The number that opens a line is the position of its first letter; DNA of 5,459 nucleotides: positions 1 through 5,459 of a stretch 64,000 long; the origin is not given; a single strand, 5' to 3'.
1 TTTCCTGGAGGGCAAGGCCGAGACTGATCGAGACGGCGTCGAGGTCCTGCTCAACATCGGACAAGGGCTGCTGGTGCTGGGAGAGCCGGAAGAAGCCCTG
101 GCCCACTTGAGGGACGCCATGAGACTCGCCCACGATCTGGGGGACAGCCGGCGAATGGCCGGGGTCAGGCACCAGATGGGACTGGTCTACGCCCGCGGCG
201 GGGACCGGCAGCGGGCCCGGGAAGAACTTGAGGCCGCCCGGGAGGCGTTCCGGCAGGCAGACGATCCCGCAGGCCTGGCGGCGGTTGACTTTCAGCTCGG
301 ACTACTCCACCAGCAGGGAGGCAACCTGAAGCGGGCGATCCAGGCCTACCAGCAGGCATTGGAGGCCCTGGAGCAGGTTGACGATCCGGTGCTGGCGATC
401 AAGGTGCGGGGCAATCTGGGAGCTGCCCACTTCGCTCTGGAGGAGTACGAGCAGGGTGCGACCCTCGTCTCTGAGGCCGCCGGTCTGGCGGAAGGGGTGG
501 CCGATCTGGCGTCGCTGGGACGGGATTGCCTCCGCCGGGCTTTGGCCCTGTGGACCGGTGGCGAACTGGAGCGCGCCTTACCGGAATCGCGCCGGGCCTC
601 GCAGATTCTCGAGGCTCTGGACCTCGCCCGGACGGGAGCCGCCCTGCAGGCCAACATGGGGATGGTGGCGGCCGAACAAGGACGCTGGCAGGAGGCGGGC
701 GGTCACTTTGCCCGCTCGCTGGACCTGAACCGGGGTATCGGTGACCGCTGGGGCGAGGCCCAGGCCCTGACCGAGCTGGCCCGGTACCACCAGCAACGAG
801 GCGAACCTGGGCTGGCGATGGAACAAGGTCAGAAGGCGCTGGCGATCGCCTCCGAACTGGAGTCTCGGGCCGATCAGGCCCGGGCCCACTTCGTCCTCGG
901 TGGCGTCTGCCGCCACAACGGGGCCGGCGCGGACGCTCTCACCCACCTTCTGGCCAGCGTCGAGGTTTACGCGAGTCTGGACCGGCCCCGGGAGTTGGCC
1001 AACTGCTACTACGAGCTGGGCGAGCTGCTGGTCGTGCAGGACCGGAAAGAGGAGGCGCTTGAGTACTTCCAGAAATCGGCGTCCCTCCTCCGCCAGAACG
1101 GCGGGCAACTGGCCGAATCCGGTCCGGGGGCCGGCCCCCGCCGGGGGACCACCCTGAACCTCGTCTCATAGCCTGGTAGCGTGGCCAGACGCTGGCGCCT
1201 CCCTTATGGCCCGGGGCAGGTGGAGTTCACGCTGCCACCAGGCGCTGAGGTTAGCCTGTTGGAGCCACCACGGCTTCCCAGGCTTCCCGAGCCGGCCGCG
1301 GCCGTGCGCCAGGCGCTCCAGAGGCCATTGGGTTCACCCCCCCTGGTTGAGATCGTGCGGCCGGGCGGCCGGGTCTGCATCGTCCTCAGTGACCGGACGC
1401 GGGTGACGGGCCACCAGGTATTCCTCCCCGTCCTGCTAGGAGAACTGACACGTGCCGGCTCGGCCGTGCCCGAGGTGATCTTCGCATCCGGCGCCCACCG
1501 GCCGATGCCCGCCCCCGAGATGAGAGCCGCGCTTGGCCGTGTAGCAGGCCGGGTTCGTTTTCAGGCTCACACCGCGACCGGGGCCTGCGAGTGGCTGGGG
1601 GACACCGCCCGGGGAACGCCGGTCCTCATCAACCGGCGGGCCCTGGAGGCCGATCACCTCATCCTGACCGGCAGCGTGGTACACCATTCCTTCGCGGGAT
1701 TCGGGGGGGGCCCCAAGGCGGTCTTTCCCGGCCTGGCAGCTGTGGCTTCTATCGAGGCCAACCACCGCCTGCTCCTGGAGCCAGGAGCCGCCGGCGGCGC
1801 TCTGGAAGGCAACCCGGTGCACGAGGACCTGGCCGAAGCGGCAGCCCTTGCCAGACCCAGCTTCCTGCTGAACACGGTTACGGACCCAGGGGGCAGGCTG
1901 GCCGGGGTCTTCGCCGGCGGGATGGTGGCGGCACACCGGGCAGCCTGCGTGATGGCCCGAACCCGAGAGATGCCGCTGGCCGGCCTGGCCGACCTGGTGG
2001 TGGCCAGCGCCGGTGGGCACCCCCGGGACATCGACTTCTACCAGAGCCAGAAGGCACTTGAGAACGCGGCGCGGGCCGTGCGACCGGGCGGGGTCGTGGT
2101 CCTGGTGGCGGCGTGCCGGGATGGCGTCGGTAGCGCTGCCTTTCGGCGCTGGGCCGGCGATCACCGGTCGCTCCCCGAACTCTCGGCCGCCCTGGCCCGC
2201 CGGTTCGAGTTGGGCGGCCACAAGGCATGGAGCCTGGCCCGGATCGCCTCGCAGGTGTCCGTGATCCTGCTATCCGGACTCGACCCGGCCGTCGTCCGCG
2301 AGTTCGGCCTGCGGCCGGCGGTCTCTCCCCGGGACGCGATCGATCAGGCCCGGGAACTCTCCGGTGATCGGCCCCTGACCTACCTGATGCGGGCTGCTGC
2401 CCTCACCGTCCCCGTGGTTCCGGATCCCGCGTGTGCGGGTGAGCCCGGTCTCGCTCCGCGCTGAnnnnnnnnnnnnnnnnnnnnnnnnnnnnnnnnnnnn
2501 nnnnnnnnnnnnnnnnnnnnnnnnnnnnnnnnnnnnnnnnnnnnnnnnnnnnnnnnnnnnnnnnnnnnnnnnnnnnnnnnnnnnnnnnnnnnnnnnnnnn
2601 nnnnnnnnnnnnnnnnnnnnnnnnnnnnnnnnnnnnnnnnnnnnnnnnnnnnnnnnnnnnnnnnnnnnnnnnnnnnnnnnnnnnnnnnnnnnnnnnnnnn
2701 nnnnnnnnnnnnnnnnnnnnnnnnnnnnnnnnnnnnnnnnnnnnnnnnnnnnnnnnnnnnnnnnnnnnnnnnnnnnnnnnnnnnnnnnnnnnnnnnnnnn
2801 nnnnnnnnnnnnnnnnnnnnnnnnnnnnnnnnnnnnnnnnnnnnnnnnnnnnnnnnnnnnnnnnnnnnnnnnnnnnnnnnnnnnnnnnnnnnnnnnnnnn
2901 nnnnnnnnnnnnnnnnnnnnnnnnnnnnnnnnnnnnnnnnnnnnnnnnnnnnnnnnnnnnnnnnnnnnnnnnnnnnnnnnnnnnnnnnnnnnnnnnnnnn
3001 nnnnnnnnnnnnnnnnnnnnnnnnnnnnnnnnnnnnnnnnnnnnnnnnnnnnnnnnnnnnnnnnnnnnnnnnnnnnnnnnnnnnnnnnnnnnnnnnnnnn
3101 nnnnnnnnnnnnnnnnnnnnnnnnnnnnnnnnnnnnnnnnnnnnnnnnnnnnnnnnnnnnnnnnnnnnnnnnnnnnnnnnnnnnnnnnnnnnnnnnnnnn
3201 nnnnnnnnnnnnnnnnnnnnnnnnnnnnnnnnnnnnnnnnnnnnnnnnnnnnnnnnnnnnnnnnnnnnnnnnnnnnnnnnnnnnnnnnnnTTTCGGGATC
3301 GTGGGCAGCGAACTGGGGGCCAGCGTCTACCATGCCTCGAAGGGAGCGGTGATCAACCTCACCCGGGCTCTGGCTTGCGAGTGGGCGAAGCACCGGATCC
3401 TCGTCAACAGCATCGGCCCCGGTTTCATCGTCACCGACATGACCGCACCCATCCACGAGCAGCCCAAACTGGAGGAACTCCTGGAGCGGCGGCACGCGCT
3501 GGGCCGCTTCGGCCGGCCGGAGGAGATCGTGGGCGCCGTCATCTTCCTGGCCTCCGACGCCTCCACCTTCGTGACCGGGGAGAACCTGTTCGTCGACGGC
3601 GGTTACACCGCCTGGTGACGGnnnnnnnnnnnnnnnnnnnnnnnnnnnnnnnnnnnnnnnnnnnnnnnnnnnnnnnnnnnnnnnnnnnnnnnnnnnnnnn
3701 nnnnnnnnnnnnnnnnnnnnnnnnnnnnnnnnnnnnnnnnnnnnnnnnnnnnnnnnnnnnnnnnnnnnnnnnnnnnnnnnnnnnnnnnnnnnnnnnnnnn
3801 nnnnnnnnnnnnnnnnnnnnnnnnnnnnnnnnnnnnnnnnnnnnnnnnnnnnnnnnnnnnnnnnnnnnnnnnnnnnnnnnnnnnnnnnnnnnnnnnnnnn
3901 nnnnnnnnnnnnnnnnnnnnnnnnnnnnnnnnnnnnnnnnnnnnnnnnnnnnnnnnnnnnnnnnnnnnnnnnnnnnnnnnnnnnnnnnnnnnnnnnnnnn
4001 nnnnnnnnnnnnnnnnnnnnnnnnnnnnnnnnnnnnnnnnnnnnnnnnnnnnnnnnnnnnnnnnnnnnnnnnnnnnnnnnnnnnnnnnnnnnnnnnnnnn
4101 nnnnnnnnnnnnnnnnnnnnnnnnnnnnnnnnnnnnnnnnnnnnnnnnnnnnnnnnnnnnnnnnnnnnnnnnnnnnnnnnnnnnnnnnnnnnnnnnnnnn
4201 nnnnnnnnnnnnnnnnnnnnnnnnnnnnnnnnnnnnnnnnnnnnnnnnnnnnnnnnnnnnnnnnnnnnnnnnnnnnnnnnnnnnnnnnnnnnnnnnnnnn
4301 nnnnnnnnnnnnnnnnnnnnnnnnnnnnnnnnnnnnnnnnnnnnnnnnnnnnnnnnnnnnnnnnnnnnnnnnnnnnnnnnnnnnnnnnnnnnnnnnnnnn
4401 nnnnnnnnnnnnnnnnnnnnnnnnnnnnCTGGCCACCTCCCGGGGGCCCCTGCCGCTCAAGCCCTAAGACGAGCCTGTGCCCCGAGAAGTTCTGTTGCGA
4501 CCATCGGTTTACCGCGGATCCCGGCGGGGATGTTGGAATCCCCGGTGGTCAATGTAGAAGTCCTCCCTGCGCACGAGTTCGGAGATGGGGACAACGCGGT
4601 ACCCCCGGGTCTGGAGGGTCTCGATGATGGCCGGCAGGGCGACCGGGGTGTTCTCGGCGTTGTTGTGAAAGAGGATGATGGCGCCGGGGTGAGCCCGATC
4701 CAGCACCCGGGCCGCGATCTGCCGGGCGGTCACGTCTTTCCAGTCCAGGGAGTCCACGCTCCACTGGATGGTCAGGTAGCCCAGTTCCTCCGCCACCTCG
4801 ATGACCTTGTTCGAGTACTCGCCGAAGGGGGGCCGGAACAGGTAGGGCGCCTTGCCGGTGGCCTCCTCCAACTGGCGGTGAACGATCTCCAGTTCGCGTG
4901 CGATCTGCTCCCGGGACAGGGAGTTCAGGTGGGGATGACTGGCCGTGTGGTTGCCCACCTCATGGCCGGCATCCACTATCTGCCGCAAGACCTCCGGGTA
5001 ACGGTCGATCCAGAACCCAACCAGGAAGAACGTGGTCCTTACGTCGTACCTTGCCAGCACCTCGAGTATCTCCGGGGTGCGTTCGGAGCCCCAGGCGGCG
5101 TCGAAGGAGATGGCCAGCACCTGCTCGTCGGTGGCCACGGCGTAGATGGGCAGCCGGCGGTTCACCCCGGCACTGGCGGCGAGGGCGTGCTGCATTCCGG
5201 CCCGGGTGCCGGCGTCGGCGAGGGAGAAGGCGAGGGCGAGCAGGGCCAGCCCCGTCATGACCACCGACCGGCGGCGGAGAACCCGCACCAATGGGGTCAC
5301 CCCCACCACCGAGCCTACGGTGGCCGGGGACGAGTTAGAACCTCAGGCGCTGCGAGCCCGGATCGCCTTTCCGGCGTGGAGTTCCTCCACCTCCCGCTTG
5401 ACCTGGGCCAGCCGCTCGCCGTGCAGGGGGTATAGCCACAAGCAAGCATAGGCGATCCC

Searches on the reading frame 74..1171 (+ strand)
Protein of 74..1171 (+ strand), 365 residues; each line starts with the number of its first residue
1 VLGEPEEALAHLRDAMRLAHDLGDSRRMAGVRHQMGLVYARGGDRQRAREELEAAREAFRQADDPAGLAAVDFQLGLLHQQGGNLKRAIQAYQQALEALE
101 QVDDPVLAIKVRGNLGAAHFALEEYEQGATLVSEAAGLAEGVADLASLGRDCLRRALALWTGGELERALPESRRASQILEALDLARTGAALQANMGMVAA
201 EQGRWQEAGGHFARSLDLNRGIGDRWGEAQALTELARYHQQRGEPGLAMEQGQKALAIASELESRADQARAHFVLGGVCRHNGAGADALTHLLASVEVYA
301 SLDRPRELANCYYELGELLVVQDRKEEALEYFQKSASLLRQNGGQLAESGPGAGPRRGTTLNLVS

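Call 27: search_protein_families(library=pfam, proteins=[window:74-1171:+], max_evalue=0.001)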
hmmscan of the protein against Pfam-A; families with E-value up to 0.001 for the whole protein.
window:74-1171:+ (365 aa): 11 families
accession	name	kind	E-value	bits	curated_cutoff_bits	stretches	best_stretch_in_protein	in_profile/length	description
PF13424.12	TPR_12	-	2e-30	105.2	30.1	4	190-260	4-76/77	Tetratricopeptide repeat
PF07719.23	TPR_2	-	1.5e-19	68.9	27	1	309-341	1-33/34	Tetratricopeptide repeat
PF14938.12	SNAP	-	2.1e-14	54.1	25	2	256-343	62-149/282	Soluble NSF attachment protein, SNAP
PF00515.34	TPR_1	-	5.1e-14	51.8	27.8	0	74-97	6-29/34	Tetratricopeptide repeat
PF17874.7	TPR_MalT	-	1.1e-10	41.7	45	2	155-342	7-194/336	MalT-like TPR region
PF13374.12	TPR_10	-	7.7e-10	38.9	27.5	0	229-261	2-34/42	Tetratricopeptide repeat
PF13181.12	TPR_8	-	1.1e-09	38.1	25.7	0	73-97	5-29/34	Tetratricopeptide repeat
PF13176.12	TPR_7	-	3.3e-08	33.4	27.9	0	74-105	4-35/36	Tetratricopeptide repeat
PF13428.12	TPR_14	-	4.7e-07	30.3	23.5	0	32-63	4-35/44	Tetratricopeptide repeat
PF13432.12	TPR_16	-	5.7e-07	30.3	32.7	0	35-98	3-60/65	Tetratricopeptide repeat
PF13174.12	TPR_6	-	5.1e-05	24.1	26.3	0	73-97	4-28/33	Tetratricopeptide repeat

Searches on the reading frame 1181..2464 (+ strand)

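Call 27: search_protein_families(library=pfam, proteins=[window:1181-2464:+], max_evalue=0.001)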
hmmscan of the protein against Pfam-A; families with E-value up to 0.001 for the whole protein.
window:1181-2464:+ (427 aa): 2 families
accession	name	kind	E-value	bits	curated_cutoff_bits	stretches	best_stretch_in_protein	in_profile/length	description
PF09861.14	Lar_N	-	5.1e-51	173.2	23.3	1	9-203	1-201/204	Lactate racemase N-terminal domain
PF21113.2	LarA_C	-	9.5e-17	61.8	25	1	270-396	6-137/152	Lactate racemase C-terminal domain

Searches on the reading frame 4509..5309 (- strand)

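Call 27: search_protein_families(library=pfam, proteins=[window:4509-5309:-], max_evalue=0.001)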
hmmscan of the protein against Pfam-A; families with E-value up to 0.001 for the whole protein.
window:4509-5309:- (266 aa): 2 families
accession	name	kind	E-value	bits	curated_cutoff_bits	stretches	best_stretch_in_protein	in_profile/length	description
PF01522.26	Polysacc_deac_1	-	5.7e-39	133.3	23.1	1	59-179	3-122/124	Polysaccharide deacetylase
PF03065.20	Glyco_hydro_57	-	2.6e-05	24.1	21.2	1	99-179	85-167/291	Glycosyl hydrolase family 57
